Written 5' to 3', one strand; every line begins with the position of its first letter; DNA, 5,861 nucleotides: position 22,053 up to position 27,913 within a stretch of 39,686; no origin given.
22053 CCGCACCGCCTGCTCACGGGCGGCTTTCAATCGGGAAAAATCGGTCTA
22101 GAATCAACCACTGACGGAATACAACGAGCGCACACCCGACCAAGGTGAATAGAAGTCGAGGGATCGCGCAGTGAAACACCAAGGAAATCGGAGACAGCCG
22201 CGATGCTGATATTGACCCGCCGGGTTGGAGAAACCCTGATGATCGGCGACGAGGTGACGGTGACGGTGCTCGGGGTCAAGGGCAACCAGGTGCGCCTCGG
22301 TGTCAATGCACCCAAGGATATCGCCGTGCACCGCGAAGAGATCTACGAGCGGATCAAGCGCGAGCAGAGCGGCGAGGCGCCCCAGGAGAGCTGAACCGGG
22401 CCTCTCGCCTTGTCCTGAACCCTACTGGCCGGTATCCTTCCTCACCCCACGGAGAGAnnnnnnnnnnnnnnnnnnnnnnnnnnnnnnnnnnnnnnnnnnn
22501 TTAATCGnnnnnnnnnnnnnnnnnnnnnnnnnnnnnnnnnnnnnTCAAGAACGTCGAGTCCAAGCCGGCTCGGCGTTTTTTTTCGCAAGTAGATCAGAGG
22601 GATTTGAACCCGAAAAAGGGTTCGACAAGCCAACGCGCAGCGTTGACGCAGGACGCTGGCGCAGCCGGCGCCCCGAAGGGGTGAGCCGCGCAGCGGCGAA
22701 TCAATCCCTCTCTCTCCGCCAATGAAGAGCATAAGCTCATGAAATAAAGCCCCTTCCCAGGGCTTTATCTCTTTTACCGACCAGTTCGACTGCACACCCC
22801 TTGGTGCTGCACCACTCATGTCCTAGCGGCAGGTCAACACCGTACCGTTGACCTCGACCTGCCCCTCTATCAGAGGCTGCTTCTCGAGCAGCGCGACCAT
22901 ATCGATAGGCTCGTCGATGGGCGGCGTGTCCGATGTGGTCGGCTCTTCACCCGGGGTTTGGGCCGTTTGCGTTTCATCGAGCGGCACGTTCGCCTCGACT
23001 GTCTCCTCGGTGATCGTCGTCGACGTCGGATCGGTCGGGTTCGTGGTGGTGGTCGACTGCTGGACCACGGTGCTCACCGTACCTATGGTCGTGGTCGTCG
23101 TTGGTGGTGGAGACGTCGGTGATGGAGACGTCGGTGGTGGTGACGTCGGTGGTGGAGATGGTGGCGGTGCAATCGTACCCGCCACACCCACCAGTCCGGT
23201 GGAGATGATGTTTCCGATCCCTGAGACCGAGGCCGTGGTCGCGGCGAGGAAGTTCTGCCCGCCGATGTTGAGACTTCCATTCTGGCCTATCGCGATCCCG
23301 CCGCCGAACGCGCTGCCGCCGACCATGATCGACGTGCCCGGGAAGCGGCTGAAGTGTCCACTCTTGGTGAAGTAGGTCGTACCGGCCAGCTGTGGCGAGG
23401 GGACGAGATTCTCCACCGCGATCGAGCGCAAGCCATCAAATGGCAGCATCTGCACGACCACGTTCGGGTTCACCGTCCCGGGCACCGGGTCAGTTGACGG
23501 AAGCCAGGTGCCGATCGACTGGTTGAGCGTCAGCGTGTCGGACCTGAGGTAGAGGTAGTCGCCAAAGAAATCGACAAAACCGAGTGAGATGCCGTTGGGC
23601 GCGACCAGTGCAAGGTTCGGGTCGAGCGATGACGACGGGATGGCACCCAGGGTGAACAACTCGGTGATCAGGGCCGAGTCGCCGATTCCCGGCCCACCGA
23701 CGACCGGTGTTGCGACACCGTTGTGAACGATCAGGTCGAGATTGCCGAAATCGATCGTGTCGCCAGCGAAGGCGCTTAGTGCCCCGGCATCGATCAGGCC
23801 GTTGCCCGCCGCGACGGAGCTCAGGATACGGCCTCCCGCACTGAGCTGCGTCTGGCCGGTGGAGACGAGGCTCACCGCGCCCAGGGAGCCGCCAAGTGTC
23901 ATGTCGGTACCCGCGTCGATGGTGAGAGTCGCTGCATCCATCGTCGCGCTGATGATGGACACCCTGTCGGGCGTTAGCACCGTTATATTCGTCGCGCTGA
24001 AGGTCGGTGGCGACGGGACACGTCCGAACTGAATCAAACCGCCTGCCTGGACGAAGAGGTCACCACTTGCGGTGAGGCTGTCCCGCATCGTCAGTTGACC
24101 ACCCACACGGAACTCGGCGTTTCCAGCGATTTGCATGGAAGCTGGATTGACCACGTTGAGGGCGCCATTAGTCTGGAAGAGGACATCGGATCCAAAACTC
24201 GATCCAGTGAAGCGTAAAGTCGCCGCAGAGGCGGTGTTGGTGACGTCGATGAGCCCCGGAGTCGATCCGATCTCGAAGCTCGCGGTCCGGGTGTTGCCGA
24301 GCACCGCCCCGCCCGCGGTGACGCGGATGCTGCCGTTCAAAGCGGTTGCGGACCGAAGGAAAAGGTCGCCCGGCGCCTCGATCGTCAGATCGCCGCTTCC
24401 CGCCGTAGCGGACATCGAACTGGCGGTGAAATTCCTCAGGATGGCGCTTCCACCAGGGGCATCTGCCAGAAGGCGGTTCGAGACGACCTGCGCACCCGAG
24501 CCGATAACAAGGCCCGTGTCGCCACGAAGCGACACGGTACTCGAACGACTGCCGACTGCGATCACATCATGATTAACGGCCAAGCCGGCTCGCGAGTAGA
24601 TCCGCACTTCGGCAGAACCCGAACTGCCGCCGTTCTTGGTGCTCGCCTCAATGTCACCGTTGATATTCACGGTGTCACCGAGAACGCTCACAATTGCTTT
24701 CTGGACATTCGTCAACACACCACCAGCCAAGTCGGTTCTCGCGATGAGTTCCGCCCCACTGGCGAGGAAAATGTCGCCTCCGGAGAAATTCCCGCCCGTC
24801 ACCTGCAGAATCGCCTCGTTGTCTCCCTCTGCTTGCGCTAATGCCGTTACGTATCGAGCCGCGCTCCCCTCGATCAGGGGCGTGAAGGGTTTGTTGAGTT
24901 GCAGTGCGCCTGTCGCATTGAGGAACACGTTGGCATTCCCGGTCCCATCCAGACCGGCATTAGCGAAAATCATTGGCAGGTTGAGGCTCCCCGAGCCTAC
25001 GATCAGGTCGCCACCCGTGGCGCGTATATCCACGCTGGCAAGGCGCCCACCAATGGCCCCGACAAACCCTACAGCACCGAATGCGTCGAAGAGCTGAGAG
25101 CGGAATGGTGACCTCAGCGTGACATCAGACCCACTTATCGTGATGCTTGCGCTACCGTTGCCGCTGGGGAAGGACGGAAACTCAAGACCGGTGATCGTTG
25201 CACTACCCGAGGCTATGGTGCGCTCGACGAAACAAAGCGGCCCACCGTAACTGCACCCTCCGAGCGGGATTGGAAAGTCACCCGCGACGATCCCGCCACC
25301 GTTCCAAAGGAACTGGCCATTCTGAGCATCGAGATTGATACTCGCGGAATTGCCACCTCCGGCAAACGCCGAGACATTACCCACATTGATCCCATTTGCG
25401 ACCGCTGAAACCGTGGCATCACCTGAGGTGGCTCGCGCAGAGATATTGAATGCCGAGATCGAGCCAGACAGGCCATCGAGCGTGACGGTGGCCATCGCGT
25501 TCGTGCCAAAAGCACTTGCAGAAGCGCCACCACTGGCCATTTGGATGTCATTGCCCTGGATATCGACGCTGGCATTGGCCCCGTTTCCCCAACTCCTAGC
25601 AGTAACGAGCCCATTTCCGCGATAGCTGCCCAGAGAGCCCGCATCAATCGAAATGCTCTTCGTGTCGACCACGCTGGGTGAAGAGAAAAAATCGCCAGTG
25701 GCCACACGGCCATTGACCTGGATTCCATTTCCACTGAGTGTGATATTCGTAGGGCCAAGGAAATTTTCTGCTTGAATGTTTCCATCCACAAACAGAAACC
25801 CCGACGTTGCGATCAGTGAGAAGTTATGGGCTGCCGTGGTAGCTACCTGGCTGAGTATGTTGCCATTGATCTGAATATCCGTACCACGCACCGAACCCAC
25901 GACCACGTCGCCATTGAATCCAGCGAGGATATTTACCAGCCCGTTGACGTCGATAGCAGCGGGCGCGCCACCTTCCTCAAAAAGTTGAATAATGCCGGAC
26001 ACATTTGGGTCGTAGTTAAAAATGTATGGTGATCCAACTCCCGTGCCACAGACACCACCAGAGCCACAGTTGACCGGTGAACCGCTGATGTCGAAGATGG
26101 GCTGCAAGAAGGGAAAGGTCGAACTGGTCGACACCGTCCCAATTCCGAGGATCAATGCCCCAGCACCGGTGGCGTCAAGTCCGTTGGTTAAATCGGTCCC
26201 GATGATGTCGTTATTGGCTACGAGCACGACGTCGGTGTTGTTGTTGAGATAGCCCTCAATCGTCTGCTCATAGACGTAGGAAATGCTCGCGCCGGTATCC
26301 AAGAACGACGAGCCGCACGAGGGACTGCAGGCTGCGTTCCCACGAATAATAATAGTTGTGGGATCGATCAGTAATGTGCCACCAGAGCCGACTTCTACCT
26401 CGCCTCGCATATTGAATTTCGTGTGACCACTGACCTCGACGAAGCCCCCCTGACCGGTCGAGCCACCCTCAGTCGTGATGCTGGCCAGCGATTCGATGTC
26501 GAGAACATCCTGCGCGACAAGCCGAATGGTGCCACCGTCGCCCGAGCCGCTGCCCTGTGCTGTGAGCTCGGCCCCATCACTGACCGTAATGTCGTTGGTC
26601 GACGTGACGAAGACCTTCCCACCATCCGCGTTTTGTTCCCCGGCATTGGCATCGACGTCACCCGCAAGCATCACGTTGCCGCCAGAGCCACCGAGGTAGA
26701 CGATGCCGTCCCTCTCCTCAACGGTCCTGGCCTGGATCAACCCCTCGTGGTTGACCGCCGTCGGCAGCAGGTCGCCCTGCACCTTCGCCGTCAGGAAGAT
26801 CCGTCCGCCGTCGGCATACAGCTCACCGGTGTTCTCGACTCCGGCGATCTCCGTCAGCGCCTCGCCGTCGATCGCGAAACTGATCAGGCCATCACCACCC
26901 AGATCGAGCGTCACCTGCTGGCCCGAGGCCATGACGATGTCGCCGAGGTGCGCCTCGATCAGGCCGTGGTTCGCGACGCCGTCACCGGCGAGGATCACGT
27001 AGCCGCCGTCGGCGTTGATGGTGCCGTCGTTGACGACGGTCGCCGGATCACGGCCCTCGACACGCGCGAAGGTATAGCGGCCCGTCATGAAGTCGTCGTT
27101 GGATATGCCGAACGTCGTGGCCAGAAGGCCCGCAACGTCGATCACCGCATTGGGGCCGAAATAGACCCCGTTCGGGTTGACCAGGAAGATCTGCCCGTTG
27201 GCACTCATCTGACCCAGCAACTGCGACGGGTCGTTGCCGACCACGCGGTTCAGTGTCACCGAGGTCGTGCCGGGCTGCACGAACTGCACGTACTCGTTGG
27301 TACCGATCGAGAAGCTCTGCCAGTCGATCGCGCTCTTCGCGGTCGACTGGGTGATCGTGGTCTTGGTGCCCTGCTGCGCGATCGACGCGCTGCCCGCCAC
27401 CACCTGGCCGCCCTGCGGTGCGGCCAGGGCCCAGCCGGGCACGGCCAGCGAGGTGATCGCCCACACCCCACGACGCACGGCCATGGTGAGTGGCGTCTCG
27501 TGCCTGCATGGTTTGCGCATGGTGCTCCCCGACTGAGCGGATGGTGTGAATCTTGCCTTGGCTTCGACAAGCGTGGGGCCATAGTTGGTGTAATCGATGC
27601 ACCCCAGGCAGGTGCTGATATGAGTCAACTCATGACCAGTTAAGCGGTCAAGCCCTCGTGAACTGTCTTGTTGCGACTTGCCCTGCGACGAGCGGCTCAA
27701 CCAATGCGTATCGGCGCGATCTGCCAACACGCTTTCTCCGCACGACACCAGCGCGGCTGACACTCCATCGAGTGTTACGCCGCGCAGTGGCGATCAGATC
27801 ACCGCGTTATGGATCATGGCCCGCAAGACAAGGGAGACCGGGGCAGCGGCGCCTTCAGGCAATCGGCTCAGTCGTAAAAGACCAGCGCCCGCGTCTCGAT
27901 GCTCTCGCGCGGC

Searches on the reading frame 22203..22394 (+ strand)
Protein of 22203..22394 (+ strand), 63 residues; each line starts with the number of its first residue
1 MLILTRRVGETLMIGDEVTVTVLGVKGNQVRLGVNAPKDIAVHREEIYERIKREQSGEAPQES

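Call 53: search_protein_families(library=pfam, proteins=[window:22203-22394:+])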
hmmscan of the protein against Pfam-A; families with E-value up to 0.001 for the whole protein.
window:22203-22394:+ (63 aa): 1 family
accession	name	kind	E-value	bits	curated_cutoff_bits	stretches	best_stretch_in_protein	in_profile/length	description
PF02599.21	CsrA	-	6.4e-26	90.5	27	1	1-52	1-52/53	Global regulator protein family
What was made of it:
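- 22203..22394 (+): csrA, the presumed protein partner (63 aa). It matches Pfam CsrA at 90.5 bits (call 53).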

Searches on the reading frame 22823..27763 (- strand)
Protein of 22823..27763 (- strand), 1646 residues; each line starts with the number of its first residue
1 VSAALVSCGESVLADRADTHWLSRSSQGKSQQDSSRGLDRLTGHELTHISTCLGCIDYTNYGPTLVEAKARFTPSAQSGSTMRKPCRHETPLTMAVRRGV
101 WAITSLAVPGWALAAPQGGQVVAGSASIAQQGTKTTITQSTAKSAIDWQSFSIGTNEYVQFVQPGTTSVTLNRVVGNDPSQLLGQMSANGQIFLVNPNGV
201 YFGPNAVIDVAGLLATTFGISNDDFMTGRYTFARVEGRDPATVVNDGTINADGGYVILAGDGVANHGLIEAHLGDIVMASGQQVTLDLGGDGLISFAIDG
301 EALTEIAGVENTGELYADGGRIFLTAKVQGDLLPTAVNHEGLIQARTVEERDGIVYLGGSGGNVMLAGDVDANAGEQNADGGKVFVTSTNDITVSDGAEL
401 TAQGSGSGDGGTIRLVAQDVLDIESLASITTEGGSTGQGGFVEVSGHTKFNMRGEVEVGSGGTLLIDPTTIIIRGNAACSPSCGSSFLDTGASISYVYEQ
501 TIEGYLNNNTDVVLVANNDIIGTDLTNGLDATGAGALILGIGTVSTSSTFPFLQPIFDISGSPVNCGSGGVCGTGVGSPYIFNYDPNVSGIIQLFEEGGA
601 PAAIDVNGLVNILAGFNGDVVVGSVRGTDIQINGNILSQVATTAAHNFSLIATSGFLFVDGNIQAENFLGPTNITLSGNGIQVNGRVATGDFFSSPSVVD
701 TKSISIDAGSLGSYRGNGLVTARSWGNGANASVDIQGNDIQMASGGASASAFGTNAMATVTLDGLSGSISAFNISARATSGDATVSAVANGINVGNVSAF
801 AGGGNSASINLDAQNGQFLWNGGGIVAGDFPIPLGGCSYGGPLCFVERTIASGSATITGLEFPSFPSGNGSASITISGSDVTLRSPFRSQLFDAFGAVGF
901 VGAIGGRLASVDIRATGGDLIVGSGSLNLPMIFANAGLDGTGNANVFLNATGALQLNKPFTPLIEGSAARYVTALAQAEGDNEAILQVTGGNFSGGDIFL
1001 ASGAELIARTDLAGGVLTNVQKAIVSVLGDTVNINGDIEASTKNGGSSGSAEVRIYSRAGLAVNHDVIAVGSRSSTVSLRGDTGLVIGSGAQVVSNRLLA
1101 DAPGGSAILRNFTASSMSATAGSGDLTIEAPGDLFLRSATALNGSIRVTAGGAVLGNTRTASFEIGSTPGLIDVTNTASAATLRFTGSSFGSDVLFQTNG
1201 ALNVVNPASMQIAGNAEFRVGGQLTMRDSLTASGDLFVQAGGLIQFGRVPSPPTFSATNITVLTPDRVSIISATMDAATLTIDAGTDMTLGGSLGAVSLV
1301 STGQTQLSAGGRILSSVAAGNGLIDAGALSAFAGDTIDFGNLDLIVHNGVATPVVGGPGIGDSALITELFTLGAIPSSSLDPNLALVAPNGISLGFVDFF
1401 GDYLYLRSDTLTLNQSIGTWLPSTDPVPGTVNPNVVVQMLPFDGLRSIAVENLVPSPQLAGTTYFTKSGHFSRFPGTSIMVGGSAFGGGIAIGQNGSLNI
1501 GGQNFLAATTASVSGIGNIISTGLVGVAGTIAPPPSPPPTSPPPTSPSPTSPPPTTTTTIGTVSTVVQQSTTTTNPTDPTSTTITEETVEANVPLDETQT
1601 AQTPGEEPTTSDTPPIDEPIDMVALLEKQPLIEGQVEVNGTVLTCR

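Call 53: search_protein_families(library=pfam, proteins=[window:22823-27763:-])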
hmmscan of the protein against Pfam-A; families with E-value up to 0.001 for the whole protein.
window:22823-27763:- (1646 aa): 1 family
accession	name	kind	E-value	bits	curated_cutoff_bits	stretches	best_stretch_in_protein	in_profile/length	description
PF05860.19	TPS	-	7.3e-36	124.8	33.5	1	114-370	3-250/252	TPS secretion domain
